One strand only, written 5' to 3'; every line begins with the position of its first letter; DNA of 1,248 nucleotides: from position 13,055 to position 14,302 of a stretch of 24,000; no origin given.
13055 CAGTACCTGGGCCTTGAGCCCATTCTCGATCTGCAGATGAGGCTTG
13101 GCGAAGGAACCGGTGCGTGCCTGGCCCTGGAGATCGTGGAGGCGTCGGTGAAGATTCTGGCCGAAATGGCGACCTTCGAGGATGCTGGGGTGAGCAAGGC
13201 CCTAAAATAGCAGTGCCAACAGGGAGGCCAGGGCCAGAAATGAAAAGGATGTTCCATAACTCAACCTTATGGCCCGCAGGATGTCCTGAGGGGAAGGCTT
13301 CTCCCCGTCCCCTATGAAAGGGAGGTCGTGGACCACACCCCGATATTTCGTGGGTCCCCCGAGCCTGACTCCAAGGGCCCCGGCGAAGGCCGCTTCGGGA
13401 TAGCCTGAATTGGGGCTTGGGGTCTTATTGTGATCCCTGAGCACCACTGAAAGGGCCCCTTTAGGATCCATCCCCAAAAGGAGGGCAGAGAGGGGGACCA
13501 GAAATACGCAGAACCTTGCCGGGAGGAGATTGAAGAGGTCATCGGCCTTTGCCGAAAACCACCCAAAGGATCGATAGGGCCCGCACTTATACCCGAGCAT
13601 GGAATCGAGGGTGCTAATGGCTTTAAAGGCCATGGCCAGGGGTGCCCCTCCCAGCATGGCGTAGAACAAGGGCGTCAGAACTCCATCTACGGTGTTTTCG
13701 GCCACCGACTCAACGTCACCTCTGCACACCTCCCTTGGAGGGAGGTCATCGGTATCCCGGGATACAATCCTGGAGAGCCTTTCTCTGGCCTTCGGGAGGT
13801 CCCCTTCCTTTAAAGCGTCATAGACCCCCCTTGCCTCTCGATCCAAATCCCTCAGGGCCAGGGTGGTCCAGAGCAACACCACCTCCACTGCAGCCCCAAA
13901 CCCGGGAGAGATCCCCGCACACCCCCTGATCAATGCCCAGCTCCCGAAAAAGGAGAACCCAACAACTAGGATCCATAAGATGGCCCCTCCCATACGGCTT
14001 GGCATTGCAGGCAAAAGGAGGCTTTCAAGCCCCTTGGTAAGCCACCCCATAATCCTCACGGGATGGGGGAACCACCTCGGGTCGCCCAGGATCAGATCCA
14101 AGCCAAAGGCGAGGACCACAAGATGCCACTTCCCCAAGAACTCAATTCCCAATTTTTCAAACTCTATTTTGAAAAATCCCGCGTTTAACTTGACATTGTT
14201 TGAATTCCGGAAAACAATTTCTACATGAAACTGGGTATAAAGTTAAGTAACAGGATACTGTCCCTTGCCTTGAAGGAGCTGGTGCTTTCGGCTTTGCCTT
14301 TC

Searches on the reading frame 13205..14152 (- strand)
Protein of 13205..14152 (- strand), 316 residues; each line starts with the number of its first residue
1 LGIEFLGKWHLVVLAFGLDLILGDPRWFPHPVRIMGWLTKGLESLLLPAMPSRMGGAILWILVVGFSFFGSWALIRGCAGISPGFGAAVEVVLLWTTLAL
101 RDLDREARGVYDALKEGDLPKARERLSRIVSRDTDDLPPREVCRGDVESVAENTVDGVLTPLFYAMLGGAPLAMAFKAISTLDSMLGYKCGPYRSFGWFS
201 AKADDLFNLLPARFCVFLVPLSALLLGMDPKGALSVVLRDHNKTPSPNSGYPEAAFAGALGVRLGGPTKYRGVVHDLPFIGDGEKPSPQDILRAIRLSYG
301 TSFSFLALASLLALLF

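Call 86: search_protein_families(library=pfam, proteins=[window:13205-14152:-], max_evalue=0.00001)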
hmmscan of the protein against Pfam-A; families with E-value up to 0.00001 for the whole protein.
window:13205-14152:- (316 aa): 1 family
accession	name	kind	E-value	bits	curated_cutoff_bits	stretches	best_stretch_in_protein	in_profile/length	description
PF03186.18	CobD_Cbib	-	6.9e-100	334.4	34.4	1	13-297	2-281/282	CobD/Cbib protein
